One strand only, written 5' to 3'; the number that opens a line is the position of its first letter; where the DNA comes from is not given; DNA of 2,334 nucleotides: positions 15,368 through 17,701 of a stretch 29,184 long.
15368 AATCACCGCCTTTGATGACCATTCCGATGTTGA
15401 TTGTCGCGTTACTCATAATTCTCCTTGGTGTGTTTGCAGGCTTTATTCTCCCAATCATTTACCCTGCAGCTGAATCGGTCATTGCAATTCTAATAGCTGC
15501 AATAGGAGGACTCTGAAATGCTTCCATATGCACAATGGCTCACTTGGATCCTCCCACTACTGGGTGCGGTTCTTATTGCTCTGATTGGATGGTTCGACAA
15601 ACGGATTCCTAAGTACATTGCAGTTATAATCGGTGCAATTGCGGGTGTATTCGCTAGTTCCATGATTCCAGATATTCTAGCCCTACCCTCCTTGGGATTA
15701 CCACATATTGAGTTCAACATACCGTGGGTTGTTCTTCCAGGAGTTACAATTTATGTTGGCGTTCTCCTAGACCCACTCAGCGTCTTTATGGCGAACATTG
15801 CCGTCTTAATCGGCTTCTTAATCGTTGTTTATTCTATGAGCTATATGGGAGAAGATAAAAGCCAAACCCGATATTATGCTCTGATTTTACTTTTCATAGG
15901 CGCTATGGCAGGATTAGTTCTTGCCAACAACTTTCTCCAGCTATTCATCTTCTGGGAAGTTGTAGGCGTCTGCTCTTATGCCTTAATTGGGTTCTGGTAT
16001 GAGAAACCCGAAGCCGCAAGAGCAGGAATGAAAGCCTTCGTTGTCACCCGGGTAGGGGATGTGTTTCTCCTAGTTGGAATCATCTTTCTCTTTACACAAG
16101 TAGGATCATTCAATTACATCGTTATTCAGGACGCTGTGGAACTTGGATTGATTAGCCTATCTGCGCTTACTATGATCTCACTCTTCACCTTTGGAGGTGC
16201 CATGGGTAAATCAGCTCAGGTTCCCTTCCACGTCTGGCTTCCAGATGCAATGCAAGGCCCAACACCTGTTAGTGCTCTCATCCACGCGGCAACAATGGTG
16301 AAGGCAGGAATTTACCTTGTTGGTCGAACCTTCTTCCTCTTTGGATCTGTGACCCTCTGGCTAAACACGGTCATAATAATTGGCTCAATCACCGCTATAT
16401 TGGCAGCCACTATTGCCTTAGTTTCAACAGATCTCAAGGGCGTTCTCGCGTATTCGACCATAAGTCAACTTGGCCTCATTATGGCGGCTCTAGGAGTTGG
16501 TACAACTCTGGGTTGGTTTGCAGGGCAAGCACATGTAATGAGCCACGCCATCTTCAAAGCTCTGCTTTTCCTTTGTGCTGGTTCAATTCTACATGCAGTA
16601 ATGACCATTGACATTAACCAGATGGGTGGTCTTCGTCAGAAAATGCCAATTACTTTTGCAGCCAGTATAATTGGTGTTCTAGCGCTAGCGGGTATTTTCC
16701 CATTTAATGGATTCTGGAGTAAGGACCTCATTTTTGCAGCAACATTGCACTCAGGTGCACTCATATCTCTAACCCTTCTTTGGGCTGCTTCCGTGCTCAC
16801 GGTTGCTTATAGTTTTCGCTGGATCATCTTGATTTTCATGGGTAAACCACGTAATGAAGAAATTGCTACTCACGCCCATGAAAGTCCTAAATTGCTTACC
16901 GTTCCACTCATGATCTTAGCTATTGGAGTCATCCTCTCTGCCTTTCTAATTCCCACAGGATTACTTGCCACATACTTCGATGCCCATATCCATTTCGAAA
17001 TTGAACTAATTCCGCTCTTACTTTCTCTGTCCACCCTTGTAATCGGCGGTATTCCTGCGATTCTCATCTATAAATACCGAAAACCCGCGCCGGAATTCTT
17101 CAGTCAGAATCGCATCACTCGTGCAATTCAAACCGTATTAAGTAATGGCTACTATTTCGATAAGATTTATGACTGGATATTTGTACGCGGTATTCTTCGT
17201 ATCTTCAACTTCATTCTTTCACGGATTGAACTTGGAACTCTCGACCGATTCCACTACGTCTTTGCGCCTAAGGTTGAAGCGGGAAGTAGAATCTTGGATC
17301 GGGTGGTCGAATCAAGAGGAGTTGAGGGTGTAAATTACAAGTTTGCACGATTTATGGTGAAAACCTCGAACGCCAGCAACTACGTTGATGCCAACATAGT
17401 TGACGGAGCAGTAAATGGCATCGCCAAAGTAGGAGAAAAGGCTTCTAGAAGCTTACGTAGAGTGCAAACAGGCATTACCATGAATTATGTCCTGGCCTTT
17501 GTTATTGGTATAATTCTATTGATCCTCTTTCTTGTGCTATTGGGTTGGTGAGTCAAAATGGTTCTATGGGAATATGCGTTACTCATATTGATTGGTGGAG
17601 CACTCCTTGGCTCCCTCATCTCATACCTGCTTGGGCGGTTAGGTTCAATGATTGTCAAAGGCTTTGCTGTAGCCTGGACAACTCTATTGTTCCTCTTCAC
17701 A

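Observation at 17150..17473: NuoL lateral helix doubled: four ~27-aa repeat units, matching two additional subunits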

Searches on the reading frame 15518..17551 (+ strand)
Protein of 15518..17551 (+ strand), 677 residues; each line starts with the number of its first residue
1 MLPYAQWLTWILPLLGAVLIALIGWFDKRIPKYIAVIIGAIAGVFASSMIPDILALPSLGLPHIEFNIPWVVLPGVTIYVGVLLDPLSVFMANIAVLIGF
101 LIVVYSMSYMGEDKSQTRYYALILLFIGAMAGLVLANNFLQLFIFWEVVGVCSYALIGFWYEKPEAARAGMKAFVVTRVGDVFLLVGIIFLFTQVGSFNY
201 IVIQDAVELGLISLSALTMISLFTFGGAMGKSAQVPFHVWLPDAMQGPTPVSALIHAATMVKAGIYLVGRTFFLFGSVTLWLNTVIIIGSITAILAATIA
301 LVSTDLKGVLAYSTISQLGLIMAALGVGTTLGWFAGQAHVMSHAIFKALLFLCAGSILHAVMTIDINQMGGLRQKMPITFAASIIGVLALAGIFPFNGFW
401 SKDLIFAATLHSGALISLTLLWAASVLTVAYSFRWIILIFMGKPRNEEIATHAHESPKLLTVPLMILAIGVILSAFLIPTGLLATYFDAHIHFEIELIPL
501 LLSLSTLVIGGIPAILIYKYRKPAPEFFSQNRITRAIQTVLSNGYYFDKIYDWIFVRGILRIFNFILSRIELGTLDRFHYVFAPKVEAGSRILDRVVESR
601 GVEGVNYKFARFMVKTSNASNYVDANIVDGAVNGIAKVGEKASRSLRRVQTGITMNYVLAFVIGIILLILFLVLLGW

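Call 3: search_protein_families(library=pfam, proteins=[window:15518-17551:+])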
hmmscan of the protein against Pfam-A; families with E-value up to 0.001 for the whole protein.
window:15518-17551:+ (677 aa): 3 families
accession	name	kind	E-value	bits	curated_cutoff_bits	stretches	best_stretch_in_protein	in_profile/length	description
PF00361.26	Proton_antipo_M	-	8.1e-78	262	21.5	1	136-428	1-294/294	NADH:quinone oxidoreductase/Mrp antiporter, TM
PF00662.26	Proton_antipo_N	-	8.5e-12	45.2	24.5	1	70-120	1-51/51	NADH-Ubiquinone oxidoreductase (complex I), chain 5 N-terminus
PF06455.17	NADH5_C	-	1.6e-06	28.3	28.2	1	431-528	1-97/181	NADH dehydrogenase subunit 5 C-terminus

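Call 4: search_protein_families(library=ncbifam, proteins=[window:15518-17551:+])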
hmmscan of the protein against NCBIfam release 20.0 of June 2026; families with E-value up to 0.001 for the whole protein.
window:15518-17551:+ (677 aa): 73 families (the best 25 are shown)
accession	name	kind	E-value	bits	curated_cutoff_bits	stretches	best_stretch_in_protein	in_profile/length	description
NF005141.0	PRK06590.1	equivalog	1.5e-170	569.1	556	2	6-597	5-587/615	NADH-quinone oxidoreductase subunit L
TIGR01974.1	NDH_I_L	subfamily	5e-163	544.3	407.5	2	8-614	5-619/630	NADH-quinone oxidoreductase subunit L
NF040617.1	F420_dehyd_FpoL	exception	1.4e-121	407.3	1050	2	8-478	5-501/669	F420H2 dehydrogenase subunit FpoL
NF005626.0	PRK07376.1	equivalog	5.6e-121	404.9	963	2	6-448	8-462/675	NAD(P)H-quinone oxidoreductase subunit 5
NF009288.0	PRK12648.1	equivalog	6.4e-110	368.7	1104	1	10-474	7-467/954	monovalent cation/H+ antiporter subunit A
NF009287.0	PRK12647.1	equivalog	3.9e-108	363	937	1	11-577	8-565/773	putative monovalent cation/H+ antiporter subunit A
NF009285.0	PRK12645.1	equivalog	1.6e-99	334.3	1028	1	8-480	6-494/804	Na+/H+ antiporter subunit A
TIGR00940.1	2a6301s01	subfamily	6.3e-99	332.3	920.45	1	9-487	4-497/793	monovalent cation:proton antiporter subunit A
NF009289.0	PRK12649.1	equivalog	4.9e-98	329.5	1117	1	8-480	17-489/789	putative monovalent cation/H+ antiporter subunit A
NF005097.0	PRK06525.1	equivalog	8.2e-95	318.3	430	1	8-477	7-474/480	hydrogenase 4 subunit D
NF009284.0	PRK12644.1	equivalog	1.6e-94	317.8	962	1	65-486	55-481/975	Na+/H+ antiporter subunit A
NF009290.0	PRK12650.1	equivalog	8.4e-86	288.7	980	1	63-492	55-494/966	DUF4040 family protein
NF009286.0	PRK12646.1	equivalog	1.6e-81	275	1063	1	17-480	16-494/800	DUF4040 family protein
NF005633.0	PRK07390.1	subfamily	4.5e-81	273.2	676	2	7-561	10-549/613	NAD(P)H-quinone oxidoreductase subunit F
TIGR01960.1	ndhF3_CO2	subfamily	1.6e-73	248.2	588.7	1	7-562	10-550/606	NAD(P)H dehydrogenase, subunit NdhF3 family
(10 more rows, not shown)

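Call 5: search_solved_structures(query=window:15518-17551:+, show_alignments=3, max_evalue=1e-30)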
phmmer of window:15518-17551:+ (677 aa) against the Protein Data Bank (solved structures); distinct sequences matched with E-value up to 1e-30: 45.
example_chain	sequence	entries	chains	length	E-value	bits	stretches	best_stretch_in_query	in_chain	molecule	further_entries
6hum_F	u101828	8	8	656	8.3e-107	361.9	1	6-567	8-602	NADH dehydrogenase subunit 5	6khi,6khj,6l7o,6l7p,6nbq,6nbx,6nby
8qby_L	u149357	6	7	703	2e-94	321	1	13-476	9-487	NADH dehydrogenase subunit L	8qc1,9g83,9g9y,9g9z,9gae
4he8_L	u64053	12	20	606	1.9e-93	317.8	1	9-479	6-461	NADH-quinone oxidoreductase subunit 12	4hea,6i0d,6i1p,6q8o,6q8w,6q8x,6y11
8e9g_L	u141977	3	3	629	6.2e-93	316.1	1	6-558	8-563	NADH-quinone oxidoreductase, L subunit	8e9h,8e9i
3rko_L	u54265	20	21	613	5.9e-87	296.3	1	8-575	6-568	NADH-QUINONE OXIDOREDUCTASE SUBUNIT L | Proton-translocating NADH-quinone oxidoreductase, chain L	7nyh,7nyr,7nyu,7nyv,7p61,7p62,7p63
7z7r_L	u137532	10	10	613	1.2e-86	295.3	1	8-575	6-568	NADH dehydrogenase subunit L | NADH-quinone oxidoreductase subunit L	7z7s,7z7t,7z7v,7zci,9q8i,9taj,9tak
7ar7_L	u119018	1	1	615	4.9e-81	276.7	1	11-564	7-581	NADH-ubiquinone oxidoreductase chain 5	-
7wff_F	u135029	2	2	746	6.3e-81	276.4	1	53-443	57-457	NAD(P)H-quinone oxidoreductase subunit 5, chloroplastic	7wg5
7aqq_L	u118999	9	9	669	3.3e-80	274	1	11-562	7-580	NADH-ubiquinone oxidoreductase chain 5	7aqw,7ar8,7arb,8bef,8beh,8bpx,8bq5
7a23_a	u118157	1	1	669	3.7e-80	273.8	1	11-564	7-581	Nad5m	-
7eu3_F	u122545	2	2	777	4.8e-80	273.5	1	10-445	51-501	NAD(P)H-quinone oxidoreductase subunit F | NADH-plastoquinone oxidoreductase subunit 5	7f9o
9grx_F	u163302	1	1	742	4.8e-80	273.5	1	54-442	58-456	NAD(P)H-quinone oxidoreductase subunit 5, chloroplastic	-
8e73_5M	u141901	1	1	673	3.1e-79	270.8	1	12-616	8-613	Nad5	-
7v2d_l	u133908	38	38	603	2.9e-73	251.1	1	31-482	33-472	NADH-ubiquinone oxidoreductase chain 5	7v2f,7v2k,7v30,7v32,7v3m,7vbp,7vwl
7v2c_l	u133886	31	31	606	2.9e-73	251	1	31-482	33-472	NADH-ubiquinone oxidoreductase chain 5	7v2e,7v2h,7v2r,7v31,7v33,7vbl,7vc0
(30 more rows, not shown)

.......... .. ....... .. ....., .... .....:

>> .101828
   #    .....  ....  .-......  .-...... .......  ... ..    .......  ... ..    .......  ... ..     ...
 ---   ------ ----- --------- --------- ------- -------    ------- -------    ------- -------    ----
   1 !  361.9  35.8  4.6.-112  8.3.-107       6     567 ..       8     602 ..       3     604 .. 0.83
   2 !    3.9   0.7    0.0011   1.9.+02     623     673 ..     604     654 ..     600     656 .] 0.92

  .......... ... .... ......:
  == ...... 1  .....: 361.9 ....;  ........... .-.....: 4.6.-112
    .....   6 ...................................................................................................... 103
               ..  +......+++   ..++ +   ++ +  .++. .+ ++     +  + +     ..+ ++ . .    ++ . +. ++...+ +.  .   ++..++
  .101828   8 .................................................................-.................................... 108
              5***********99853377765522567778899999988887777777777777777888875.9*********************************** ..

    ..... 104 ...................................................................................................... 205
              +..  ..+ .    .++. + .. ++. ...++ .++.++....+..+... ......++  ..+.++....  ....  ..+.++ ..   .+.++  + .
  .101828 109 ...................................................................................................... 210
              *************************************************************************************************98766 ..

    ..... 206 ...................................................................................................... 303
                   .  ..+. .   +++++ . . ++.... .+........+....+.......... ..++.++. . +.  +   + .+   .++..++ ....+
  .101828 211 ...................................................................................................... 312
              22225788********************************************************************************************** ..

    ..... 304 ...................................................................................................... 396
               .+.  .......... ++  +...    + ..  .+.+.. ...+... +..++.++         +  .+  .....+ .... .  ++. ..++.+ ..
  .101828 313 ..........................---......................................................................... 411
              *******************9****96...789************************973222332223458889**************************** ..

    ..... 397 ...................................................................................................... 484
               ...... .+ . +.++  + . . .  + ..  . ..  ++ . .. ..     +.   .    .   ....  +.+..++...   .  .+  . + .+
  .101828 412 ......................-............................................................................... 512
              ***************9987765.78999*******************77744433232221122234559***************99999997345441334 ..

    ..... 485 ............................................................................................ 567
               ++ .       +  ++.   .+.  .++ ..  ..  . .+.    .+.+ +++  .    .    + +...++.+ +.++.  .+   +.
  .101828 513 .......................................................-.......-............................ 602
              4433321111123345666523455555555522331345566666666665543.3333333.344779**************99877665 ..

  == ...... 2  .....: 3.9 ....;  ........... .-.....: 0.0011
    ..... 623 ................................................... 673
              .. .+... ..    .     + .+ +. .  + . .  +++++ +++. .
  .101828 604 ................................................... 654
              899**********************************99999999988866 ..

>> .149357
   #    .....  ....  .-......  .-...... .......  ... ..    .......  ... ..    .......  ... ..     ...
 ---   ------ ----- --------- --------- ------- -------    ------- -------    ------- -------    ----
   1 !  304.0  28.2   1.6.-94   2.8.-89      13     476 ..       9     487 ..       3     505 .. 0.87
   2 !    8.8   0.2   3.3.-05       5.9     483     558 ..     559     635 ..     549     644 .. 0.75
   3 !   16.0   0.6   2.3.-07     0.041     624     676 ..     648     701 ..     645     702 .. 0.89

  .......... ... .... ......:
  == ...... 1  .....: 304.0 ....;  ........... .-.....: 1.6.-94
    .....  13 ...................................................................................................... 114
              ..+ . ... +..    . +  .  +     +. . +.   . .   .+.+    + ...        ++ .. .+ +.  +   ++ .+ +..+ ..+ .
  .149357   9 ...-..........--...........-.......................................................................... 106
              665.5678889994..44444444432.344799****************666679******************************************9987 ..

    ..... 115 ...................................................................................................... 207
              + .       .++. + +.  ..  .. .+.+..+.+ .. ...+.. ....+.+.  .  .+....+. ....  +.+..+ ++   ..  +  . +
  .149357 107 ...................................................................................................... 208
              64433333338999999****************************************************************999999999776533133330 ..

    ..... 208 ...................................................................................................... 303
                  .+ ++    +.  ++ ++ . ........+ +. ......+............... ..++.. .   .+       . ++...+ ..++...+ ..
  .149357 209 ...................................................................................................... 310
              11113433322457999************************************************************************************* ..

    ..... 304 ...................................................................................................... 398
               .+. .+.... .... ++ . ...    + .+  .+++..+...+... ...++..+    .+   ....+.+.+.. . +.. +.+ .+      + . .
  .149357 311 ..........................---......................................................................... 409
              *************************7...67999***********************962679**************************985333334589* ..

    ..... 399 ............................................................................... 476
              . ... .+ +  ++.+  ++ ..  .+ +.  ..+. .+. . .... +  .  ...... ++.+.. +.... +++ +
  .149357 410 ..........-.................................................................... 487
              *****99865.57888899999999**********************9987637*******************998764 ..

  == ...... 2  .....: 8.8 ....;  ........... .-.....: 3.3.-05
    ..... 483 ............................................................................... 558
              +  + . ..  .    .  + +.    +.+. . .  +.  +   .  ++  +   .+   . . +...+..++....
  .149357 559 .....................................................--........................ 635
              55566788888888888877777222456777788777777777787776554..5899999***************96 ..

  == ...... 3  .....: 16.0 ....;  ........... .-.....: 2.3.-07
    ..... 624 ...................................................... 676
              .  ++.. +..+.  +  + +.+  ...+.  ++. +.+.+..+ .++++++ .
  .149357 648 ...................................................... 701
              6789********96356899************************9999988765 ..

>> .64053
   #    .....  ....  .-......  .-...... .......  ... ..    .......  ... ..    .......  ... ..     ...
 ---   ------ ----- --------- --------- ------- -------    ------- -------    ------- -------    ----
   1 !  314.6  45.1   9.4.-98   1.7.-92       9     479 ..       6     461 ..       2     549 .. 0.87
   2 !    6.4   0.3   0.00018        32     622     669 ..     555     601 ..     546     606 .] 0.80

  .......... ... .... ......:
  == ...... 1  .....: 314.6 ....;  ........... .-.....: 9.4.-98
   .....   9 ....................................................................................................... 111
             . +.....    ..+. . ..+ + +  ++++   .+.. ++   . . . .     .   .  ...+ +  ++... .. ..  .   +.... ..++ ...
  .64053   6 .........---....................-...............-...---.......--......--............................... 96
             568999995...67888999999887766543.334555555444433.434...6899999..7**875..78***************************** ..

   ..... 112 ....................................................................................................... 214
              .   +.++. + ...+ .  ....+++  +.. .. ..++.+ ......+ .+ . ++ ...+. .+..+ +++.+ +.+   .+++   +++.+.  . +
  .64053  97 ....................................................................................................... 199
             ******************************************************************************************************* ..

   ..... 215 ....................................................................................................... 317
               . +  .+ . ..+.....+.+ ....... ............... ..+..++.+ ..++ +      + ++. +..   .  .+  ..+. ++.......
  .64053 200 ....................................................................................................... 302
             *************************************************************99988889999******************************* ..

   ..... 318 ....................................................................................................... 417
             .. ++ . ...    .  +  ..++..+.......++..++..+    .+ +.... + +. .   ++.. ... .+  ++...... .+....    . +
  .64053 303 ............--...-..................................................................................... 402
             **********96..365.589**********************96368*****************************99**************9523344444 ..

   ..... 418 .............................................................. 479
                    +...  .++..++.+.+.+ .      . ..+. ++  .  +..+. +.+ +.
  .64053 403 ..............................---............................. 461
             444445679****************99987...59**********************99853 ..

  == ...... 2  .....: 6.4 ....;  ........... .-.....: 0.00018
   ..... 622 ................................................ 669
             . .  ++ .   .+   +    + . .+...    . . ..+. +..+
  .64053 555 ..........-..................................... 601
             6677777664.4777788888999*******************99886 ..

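Call 7: find_homologous_proteins(query=window:15518-17551:+, region=480-677)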
Query window:15518-17551:+, residues 480-677 (198 aa): 23 proteins with E <= 0.001 among 6294 candidates. Only proteins of 372 to 1185 residues were searched: fused or split forms outside these lengths cannot appear, so this answer is no evidence that the protein stands alone or is whole; lengths 'longer' or 'shorter' looks for them.
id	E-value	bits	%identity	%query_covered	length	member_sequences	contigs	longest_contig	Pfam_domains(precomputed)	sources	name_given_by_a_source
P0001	2.6e-112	391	92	99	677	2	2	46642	PF06455.17,PF00662.27,PF00361.26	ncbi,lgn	ncbi:MAG: NADH-quinone oxidoreductase subunit L [Promethearchaeota archaeon]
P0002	3.3e-97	342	79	100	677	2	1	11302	PF00662.27,PF00361.26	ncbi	-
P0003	9.9e-95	334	75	100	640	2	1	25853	PF00662.27,PF00361.26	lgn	-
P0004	4.0e-91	322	73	99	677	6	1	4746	PF06455.17,PF00662.27,PF00361.26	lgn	-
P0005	1.4e-83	298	68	99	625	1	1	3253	PF06455.17,PF00662.27,PF00361.26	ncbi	-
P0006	3.8e-61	224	55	91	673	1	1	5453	PF00662.27,PF00361.26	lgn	-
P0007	1.0e-56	210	52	91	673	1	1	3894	PF00662.27,PF00361.26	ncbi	-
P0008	7.0e-28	116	36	98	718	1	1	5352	PF00662.27,PF00361.26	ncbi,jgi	ncbi:MAG: NADH-quinone oxidoreductase subunit 5 family protein [Candidatus Ranarchaeia archaeon]|jgi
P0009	2.2e-7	49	55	28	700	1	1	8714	PF00662.27,PF00361.26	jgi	jgi:NADH-quinone oxidoreductase subunit L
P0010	2.4e-7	49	30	87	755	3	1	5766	PF00662.27,PF00361.26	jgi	jgi:NADH-quinone oxidoreductase subunit L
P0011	2.7e-7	49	34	60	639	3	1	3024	PF01010.26,PF00662.27,PF00361.26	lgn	-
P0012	4.7e-7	48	30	92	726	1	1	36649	PF00662.27,PF00361.26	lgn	-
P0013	5.0e-7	48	32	71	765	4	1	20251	PF00662.27,PF00361.26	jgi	jgi:NADH-quinone oxidoreductase subunit L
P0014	1.0e-6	47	33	72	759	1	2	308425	PF00662.27,PF00361.26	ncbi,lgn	-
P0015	2.4e-6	46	32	85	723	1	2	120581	PF00662.27,PF00361.26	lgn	-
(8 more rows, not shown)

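Call 21: find_encoding_contigs(protein=P0001, flank=10000, max_places=3)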
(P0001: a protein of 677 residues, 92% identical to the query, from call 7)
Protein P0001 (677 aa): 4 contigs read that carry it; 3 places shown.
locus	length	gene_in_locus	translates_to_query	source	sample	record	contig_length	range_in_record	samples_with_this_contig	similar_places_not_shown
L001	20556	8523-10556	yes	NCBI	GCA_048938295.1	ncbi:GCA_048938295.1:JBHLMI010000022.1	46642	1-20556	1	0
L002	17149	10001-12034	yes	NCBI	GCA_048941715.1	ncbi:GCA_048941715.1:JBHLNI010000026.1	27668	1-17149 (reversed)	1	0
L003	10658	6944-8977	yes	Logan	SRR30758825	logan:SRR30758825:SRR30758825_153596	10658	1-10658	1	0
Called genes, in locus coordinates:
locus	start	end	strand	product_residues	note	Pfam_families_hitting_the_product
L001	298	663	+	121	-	PF00507:Oxidored_q4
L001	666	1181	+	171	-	PF01058:Oxidored_q6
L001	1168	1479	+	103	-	PF12840:HTH_20, PF24034:DUF7343 (faint), PF01022:HTH_5, PF12802:MarR_2, PF13412:HTH_24 (faint)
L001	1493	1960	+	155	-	PF00329:Complex1_30kDa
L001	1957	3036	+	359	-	PF00346:Complex1_49kDa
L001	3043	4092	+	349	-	PF00146:NADHdh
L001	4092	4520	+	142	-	PF13534:Fer4_17 (faint), PF13746:Fer4_18 (faint), PF00037:Fer4 (weak), PF13237:Fer4_10, PF14697:Fer4_21, PF12838:Fer4_7, PF13187:Fer4_9, PF00037:Fer4, +5 more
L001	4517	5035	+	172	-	PF00499:Oxidored_q3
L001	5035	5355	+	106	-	PF00420:Oxidored_q2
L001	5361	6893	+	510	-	PF00662:Proton_antipo_N (weak), PF00361:Proton_antipo_M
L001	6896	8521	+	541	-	PF00662:Proton_antipo_N (weak), PF00361:Proton_antipo_M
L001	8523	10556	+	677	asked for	PF00662:Proton_antipo_N, PF00361:Proton_antipo_M, PF06455:NADH5_C (weak)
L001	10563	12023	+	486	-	PF00361:Proton_antipo_M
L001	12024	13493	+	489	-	PF00361:Proton_antipo_M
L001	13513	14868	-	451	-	PF13187:Fer4_9 (faint), PF13183:Fer4_8, PF13534:Fer4_17 (weak), PF02754:CCG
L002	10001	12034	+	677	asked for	PF00662:Proton_antipo_N, PF00361:Proton_antipo_M, PF06455:NADH5_C (weak)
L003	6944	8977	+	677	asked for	PF00662:Proton_antipo_N, PF00361:Proton_antipo_M, PF06455:NADH5_C (weak)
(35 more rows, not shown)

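Call 24: search_protein_representatives(protein=window:15518-17551:+)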
Query: 677 residues. Proteins with E-value up to 0.001 (for the whole library): 50223; up to 1e-10: 30474; up to 1e-30: 8746. The best 150 are listed.
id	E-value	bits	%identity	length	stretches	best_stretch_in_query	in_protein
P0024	1.7e-257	873.1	59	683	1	1-677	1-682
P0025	1.1e-179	615.9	51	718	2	2-446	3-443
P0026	1.8e-174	598.8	52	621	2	2-589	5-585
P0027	5.4e-165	567.4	47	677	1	4-673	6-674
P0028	2.3e-161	555.4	49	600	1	1-575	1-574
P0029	8.3e-152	523.9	49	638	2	1-583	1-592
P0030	3.4e-150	518.5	46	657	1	6-673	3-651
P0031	2.1e-146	506.0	51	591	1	1-566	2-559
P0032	2.5e-145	502.4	48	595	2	1-552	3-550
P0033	5.8e-134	464.9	39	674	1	4-674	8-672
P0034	2.4e-133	462.8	46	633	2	5-583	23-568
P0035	3.2e-132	459.1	47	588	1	4-575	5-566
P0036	1.9e-131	456.6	41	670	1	9-674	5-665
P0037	1.2e-130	454.0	41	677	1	5-674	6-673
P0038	9.0e-130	451.0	45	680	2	4-564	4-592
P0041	1.3e-123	430.7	42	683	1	4-673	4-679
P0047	1.8e-119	417.0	36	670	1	4-673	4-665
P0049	2.2e-118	413.4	37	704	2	5-621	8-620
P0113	3.0e-105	370.0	41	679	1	11-649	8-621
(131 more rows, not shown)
